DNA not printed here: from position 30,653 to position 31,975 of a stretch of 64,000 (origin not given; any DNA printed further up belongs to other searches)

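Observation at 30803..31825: Compact 340-aa TnpB with an intact RuvC triad and zinc ribbon, without TnpA, wedged between the receptor-binding fibre gene and the tail genes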

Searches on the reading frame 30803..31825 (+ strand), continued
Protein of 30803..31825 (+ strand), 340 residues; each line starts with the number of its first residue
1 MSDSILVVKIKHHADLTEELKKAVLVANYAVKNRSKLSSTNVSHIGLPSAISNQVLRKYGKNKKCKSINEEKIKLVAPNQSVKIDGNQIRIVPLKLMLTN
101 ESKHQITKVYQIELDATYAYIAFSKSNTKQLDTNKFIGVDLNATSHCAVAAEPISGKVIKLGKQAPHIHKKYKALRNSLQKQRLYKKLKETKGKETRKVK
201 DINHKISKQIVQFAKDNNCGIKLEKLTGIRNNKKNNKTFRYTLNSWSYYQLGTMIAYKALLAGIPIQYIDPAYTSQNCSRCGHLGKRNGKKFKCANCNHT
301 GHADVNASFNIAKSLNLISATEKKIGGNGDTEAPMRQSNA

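Call 31: find_encoding_contigs(protein=P0008, flank=4000, max_places=6)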
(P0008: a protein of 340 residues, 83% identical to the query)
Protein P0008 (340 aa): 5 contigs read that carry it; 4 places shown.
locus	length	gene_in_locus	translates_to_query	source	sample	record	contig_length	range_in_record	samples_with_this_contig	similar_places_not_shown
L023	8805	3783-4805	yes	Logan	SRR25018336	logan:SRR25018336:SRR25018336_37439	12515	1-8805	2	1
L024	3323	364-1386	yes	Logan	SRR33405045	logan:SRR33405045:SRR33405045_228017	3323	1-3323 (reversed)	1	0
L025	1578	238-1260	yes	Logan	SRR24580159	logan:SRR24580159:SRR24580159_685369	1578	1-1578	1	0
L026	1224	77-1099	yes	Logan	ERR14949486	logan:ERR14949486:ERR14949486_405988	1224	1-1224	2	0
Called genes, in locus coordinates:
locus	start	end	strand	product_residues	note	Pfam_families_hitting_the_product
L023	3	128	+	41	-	?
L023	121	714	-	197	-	PF01832:Glucosaminidase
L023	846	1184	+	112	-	-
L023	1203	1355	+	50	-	-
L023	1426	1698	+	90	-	-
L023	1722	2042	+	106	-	-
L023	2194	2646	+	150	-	-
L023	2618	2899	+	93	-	-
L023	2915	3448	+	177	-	PF05198:IF3_N, PF00707:IF3_C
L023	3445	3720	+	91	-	-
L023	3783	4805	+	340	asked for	PF07282:Cas12f1-like_TNB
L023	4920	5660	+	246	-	PF00483:NTP_transferase, PF12804:NTP_transf_3 (weak)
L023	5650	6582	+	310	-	PF14311:DUF4379 (faint)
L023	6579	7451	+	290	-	PF01370:Epimerase, PF04321:RmlD_sub_bind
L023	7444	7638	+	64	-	-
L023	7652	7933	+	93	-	-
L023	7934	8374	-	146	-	-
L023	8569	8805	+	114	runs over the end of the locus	-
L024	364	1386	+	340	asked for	PF07282:Cas12f1-like_TNB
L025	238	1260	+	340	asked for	PF07282:Cas12f1-like_TNB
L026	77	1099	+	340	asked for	PF07282:Cas12f1-like_TNB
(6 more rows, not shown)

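Call 42: search_solved_structures(query=A3, max_evalue=0.001, show_alignments=0)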
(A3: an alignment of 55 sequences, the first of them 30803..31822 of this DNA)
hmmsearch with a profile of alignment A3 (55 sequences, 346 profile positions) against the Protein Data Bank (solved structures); distinct sequences matched with E-value up to 0.001: 33.
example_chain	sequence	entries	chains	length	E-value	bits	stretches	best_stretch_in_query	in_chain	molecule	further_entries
7wju_A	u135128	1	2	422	3e-32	115.1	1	176-310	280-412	OrfB_Zn_ribbon domain-containing protein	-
8dzj_A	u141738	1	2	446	3.4e-32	115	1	176-310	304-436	OrfB_Zn_ribbon domain-containing protein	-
8j12_A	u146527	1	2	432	4.4e-32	114.6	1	175-310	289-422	Transposase IS605 OrfB C-terminal domain-containing protein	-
8j3r_A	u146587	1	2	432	4.8e-32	114.5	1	174-310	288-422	Transposase IS605 OrfB C-terminal domain-containing protein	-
8j1j_A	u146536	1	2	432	7.5e-32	113.9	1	174-310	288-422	Transposase IS605 OrfB C-terminal domain-containing protein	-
8hr5_A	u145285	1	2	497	1.1e-31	113.3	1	177-320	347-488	Transposase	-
9nzq_A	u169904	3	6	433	2.4e-31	112.2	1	145-316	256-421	Cas12f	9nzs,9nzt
9nzo_B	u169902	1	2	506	6.5e-31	110.8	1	175-333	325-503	Cas12f Effector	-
9nzr_A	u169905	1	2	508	6.5e-31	110.8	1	175-333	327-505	Cas12f Nuclease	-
9nzp_A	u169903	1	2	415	8.3e-31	110.4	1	162-323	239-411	IS200/IS605 family element transposase accessory protein TnpB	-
9i8y_A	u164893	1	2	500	4.1e-23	85.1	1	170-295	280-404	CRISPR-associated endodeoxyribonuclease Cas12f1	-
7l48_A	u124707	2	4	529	2.3e-17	66.2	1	165-310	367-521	Cas12f | Cas12f1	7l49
7c7l_A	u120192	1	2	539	3.5e-17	65.6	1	165-310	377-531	CRISPR-associated protein Cas14a.1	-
9b0l_P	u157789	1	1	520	7.2e-12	48.1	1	127-308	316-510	TnpB-like protein L79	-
23vu_A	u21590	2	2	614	1.7e-10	43.6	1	178-311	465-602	UnCas12m4a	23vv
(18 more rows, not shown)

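Call 46: find_related_loci(query=A3, collection=viral_contigs, flank=1500)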
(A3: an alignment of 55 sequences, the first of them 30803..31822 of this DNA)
Query A3 (340 aa) in viral_contigs; peptide patterns used: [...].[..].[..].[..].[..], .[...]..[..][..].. (x = any residue, [..] = any of these).
118 stretches matched a pattern; 77 encode a relative of the query (tblastn E <= 1e-3); 77 distinct loci.
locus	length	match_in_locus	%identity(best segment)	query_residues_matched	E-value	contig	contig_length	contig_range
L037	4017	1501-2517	96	1-339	0e+0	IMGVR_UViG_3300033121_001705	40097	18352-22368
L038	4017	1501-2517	96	1-339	0e+0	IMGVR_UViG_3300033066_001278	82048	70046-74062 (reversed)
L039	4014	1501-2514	83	1-339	0e+0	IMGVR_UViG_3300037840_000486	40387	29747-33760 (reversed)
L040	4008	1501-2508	77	4-339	2e-179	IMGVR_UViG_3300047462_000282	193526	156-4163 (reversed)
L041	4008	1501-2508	77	4-339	1e-177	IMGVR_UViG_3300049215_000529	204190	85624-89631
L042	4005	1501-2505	80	6-340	3e-177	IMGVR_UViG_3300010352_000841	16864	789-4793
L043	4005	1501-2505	76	4-339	3e-174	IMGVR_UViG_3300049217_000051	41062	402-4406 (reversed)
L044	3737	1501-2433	56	5-320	3e-111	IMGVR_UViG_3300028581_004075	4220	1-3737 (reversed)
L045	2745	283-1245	51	5-334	4e-102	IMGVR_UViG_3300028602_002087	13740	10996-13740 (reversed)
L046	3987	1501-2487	48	5-334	3e-101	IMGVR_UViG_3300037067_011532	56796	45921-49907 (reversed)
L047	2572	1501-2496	50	2-334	3e-100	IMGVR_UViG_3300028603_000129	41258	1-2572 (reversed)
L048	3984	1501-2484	50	5-334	5e-99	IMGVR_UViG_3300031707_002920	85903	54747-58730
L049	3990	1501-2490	50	5-336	3e-99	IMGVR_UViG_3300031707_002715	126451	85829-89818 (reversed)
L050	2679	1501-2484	46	2-329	4e-99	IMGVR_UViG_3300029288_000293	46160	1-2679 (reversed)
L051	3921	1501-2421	52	5-312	4e-98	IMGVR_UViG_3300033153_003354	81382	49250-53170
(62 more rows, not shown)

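Call 49: predict_structure(alignment_id=A3)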
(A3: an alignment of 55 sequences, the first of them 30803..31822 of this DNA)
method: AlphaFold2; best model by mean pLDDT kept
length: 340 residues; sequences in the alignment: 55
mean_pLDDT: 84.8   pTM: 0.75
mean pLDDT of the five models: 84.8, 84.4, 84.1, 83.9, 83.7
residues with pLDDT >= 90: 215; 70-90: 75; 50-70: 15; < 50: 35
segments of 3 or more residues with pLDDT < 50: 233-243, 319-340
pLDDT, mean of each block of 10 residues (from residue 1): 87 95 97 94 96 95 91 95 95 96 92 96 91 93 82 94 84 92 93 88 93 96 75 46 58 91 91 84 87 92 91 70 28 36
secondary structure, 60 per line:
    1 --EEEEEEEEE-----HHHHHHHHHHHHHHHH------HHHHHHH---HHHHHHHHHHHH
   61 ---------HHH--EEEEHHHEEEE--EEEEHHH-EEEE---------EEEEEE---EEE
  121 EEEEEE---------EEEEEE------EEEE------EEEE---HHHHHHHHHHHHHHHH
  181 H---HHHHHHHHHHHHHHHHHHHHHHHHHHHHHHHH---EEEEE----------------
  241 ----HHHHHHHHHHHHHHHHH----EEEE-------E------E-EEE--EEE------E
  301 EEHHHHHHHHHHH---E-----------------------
elements in order: E3-11 H17-32 H39-45 H49-60 E75-78 E82-85 E88-91 E96-99 E109-114 E118-126 E136-141 E148-151 E158-161 H165-181 H185-216 E220-224 H245-261 E266-269 E286-288 E291-293 E300-302 H303-313

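Call 53: fold_search(model_id=the predicted structure, library=pdb)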
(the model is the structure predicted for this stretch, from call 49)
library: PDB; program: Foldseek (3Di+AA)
matches with E <= 10: 345; with E <= 0.001: 64
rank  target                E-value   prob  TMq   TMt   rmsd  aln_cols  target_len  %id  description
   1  8j3r_A                8.3e-18  1.00  0.65  0.54   7.8       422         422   20  Cryo-EM structure of the AsCas12f-HKRA-sgRNAS3-5v7-target DNA (released 2023-09-27)
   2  8j12_A                1.7e-17  1.00  0.65  0.53   6.3       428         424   21  Cryo-EM structure of the AsCas12f-sgRNA-target DNA ternary complex (released 2023-09-27)
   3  8j1j_A                2.3e-17  1.00  0.63  0.52   8.0       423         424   21  Cryo-EM structure of the AsCas12f-YHAM-sgRNAS3-5v7-target DNA (released 2023-09-27)
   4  9nzq_A                1.1e-16  1.00  0.68  0.56   6.4       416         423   20  Cryo-EM structure of OsCas12f-gRNA-DNA ternary complex. State II (released 2026-04-08)
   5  9nzs_A                1.5e-16  1.00  0.66  0.56   6.2       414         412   20  Cryo-EM structure of OsCas12f-gRNA-DNA ternary complex. State III (released 2026-04-08)
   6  7wju_A                3.5e-16  1.00  0.59  0.51   9.1       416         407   20  Cryo-EM structure of the AsCas12f1-sgRNAv1-dsDNA ternary complex (released 2023-01-18)
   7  8dzj_A                4.9e-16  1.00  0.63  0.52   8.1       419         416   20  Cryo-EM structure of Acidibacillus sulfuroxidans Cas12f in complex with sgRNA and target DNA (released 2023-07-12)
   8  8j3r_B                5.7e-16  1.00  0.44  0.39  16.9       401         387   21  Cryo-EM structure of the AsCas12f-HKRA-sgRNAS3-5v7-target DNA (released 2023-09-27)
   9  8j1j_B                5.7e-16  1.00  0.44  0.39  17.8       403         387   20  Cryo-EM structure of the AsCas12f-YHAM-sgRNAS3-5v7-target DNA (released 2023-09-27)
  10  9i8y_A                1.2e-15  1.00  0.63  0.53   6.1       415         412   20  SpCas12Cas12f1 in complex with sgRNA and cognate DNA (released 2025-07-23)
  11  8j12_B                1.4e-15  1.00  0.45  0.40  17.6       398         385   20  Cryo-EM structure of the AsCas12f-sgRNA-target DNA ternary complex (released 2023-09-27)
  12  8hr5_A                1.9e-14  1.00  0.62  0.48   6.2       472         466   18  Cryo-EM structure of the CnCas12f1-sgRNA-DNA complex (released 2023-09-06)
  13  8h1j_A                3.4e-13  1.00  0.56  0.54   7.2       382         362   14  Cryo-EM structure of the TnpB-omegaRNA-target DNA ternary complex (released 2023-04-12)
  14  9i8y_B                3.6e-13  1.00  0.39  0.34  17.3       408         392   19  SpCas12Cas12f1 in complex with sgRNA and cognate DNA (released 2025-07-23)
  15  9nzr_B                3.8e-13  1.00  0.44  0.34  19.5       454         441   20  Structure of Al3Cas12f State II (released 2026-04-08)
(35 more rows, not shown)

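Call 66: find_related_loci(query=window:30803-31825:+, collection=genome_contigs, flank=2000)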
Query window:30803-31825:+ (340 aa) in genome_contigs; peptide patterns used: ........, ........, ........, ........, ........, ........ (x = any residue, [..] = any of these).
245 stretches matched a pattern, but none encodes a relative of the query by tblastn (E <= 1e-3).

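Call 67: find_related_loci(query=A3, collection=genome_contigs, flank=1000)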
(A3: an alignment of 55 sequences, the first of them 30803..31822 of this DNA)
Query A3 (340 aa) in genome_contigs; peptide patterns used: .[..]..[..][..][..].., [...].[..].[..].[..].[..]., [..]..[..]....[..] (x = any residue, [..] = any of these).
599 stretches matched a pattern (row limit reached: there are more); 576 encode a relative of the query (tblastn E <= 1e-3); the best 80 are kept; 80 distinct loci.
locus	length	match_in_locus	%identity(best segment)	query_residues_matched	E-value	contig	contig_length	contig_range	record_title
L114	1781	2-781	84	91-340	2e-153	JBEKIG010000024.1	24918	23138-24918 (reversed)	MAG: Nitrososphaeria archaeon isolate SPRUCE 295 SPRUCE_295_24, whole genome shotgun sequence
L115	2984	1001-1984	53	5-334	3e-107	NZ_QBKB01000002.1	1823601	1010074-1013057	Methanohalophilus profundi strain SLHTYRO Scaffold_2, whole genome shotgun sequence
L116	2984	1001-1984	51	5-336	3e-107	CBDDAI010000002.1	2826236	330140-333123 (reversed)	MAG: Trueperaceae bacterium isolate 89c68634-e88c-4ad2-9029-4d9b4d35bd49 genome assembly, contig: contig_2, whole genome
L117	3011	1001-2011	51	5-335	3e-105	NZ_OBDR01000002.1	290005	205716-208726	Methanohalophilus euhalobius strain WG-1MB, whole genome shotgun sequence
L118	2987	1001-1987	52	5-334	4e-105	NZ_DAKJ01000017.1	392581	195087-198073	MAG: Methanosarcina sp. UBA289 UBA289_contig_54, whole genome shotgun sequence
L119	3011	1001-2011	51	5-335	4e-103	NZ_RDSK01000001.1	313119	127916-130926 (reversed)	Methanohalophilus sp. RSK RSK_scf_1, whole genome shotgun sequence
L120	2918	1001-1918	53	2-312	1e-102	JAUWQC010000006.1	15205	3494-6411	MAG: bacterium isolate CSMAG_2492 CSMAG_2492_k141_699466_length_15205_cov_9.0000, whole genome shotgun sequence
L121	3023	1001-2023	48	5-340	1e-101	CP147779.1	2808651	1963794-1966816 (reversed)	MAG: Promethearchaeati archaeon SRVP18_Atabeyarchaeia-1 chromosome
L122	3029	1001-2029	47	2-340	2e-101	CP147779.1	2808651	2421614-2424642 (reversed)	MAG: Promethearchaeati archaeon SRVP18_Atabeyarchaeia-1 chromosome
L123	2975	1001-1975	50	5-329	1e-101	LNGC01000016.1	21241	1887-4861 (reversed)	MAG: Candidatus Methanofastidiosum methylothiophilum isolate U1lsi0528_Bin055 AMQ22_contig000016, whole genome shotgun s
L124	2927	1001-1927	51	3-312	9e-101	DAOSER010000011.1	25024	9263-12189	MAG TPA_asm: Methanoculleus sp. isolate AMR_MDS_1800 NODE_893_length_25024_cov_69.865393, whole genome shotgun sequence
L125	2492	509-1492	48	2-329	5e-102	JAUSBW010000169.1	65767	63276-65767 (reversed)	MAG: Methanoregula sp. isolate E9_concoct.bin.36 E9_k141_27795, whole genome shotgun sequence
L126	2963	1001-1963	52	5-334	1e-100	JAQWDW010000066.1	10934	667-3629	MAG: Proteiniphilum sp. isolate STF2_60 NODE_17906_length_10934_cov_838.479689_Sandtown_F2, whole genome shotgun sequenc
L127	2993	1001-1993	50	5-331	1e-100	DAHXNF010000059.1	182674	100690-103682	MAG TPA_asm: Thermoplasmatales archaeon isolate clean1779 k141_154768, whole genome shotgun sequence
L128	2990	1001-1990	49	5-334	4e-100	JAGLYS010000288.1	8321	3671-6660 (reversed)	MAG: candidate division WOR-3 bacterium isolate RS_13_33 ZL320.bin.33.fa_288, whole genome shotgun sequence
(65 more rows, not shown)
